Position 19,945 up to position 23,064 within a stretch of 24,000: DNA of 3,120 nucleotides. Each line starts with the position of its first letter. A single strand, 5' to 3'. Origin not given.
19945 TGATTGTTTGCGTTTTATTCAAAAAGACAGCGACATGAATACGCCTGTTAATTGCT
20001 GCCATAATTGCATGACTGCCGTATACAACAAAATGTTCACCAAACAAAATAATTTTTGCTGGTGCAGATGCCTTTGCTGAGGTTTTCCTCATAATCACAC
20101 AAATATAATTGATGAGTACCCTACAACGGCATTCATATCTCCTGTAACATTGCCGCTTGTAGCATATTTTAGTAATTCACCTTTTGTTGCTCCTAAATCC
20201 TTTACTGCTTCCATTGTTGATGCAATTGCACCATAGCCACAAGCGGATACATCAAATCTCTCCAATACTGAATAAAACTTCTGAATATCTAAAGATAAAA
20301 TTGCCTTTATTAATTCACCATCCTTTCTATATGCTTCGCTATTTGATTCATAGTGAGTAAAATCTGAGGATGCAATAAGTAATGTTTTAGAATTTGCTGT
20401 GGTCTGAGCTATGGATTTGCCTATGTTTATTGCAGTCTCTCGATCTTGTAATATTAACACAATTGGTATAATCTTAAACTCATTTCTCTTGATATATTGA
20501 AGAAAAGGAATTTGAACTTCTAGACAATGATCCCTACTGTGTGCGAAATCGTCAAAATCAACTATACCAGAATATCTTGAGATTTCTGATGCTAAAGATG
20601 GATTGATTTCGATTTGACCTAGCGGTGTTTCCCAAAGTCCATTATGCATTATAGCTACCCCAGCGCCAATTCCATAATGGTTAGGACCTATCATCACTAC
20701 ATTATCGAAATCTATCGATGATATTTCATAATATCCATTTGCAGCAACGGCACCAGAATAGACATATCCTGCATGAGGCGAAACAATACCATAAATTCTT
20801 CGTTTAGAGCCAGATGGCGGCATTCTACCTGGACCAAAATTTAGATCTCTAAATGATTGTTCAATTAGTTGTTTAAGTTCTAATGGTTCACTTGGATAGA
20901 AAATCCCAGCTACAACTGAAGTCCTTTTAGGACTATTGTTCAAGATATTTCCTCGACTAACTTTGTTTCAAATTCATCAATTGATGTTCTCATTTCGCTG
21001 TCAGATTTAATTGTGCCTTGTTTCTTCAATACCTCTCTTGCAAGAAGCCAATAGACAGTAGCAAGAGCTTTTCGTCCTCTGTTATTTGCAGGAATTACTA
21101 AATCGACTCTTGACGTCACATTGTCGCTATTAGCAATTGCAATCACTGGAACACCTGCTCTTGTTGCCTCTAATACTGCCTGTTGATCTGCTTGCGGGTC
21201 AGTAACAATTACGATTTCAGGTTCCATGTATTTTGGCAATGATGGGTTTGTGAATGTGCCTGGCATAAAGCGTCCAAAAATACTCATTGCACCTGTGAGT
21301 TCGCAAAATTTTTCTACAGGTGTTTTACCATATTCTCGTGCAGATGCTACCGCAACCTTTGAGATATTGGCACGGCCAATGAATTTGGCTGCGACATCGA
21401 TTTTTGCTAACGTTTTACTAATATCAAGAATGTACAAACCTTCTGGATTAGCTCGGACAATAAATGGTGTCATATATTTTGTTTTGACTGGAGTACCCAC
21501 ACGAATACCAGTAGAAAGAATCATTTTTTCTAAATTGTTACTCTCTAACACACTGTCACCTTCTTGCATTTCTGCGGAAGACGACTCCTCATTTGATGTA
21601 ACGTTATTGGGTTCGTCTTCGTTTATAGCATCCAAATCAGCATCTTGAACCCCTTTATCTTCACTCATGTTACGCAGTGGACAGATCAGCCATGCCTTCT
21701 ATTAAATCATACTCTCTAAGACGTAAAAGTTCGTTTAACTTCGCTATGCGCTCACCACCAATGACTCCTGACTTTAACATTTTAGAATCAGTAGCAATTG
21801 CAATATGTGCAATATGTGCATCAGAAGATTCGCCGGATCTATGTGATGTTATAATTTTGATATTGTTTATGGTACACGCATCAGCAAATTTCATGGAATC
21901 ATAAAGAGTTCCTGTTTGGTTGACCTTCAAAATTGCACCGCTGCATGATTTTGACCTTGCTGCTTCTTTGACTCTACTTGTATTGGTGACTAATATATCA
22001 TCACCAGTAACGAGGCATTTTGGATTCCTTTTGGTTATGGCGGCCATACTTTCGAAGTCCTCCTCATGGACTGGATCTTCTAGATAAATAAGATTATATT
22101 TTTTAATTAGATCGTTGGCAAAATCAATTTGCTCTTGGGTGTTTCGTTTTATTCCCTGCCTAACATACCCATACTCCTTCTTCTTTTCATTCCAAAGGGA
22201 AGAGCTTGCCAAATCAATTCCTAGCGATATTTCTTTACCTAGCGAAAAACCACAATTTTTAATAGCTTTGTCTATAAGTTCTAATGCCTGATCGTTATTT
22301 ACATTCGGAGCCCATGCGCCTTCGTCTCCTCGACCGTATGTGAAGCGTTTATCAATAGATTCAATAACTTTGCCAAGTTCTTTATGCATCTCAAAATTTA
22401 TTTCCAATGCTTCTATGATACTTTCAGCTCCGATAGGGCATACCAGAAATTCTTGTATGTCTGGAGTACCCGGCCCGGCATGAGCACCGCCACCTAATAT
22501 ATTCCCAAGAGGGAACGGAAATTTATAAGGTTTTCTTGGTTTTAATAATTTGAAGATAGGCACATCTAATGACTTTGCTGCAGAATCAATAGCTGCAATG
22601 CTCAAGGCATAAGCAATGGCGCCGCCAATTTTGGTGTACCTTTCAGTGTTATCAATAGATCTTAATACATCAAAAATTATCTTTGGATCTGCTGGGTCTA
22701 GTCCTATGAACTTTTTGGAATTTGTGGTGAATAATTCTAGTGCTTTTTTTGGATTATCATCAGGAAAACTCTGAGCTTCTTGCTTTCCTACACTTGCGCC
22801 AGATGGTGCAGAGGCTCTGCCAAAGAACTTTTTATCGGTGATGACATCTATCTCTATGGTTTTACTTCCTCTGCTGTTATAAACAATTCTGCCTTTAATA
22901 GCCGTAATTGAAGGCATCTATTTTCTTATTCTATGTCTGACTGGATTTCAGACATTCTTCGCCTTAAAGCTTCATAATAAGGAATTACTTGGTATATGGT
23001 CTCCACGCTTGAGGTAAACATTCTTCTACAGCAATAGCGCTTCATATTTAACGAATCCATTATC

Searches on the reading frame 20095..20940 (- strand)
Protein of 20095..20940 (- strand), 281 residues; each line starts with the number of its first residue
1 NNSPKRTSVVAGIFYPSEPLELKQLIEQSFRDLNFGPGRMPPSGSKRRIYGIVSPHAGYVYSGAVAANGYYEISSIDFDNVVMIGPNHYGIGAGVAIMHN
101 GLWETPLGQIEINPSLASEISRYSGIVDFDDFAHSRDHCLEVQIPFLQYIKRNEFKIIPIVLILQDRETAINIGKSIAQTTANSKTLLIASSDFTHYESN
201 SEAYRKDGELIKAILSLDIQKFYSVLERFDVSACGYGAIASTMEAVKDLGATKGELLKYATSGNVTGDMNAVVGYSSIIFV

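Call 40: search_protein_families(library=pfam, proteins=[window:20095-20940:-], max_evalue=0.001)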
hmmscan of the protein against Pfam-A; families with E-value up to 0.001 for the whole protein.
window:20095-20940:- (281 aa): 1 family
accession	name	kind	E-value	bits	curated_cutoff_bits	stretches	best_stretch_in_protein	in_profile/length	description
PF01875.22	Memo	-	3.2e-76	256.5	27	1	9-278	3-268/269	Memo-like protein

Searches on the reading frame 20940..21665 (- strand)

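Call 40: search_protein_families(library=pfam, proteins=[window:20940-21665:-], max_evalue=0.001)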
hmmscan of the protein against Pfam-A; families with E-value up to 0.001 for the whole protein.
window:20940-21665:- (241 aa): 1 family
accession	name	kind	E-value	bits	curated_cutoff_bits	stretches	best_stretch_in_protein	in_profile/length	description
PF00318.25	Ribosomal_S2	-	2.8e-20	73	26.1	2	148-212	149-213/216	Ribosomal protein S2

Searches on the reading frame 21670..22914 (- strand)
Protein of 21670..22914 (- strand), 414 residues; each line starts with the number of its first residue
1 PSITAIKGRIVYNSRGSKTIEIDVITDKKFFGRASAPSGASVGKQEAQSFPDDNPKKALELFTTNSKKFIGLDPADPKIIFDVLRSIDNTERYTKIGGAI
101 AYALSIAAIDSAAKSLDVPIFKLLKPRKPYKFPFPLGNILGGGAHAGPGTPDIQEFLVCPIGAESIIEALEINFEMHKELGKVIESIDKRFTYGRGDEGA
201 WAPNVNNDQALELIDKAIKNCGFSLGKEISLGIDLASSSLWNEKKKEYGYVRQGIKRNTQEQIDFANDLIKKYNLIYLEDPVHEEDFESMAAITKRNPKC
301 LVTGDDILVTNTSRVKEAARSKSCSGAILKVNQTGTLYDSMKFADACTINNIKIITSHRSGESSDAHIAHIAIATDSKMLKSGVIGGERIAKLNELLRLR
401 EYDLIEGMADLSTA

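Call 40: search_protein_families(library=pfam, proteins=[window:21670-22914:-], max_evalue=0.001)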
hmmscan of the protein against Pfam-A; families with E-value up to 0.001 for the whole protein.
window:21670-22914:- (414 aa): 3 families
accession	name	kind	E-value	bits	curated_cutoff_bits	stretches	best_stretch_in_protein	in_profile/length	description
PF00113.28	Enolase_C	-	1.2e-61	209.1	21.5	1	130-401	2-279/296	Enolase, C-terminal TIM barrel domain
PF03952.21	Enolase_N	-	6.8e-27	94.7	35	1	3-124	1-131/131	Enolase, N-terminal domain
PF13378.12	MR_MLE_C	-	3.6e-09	37.1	29.4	1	259-379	57-175/219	Enolase C-terminal domain-like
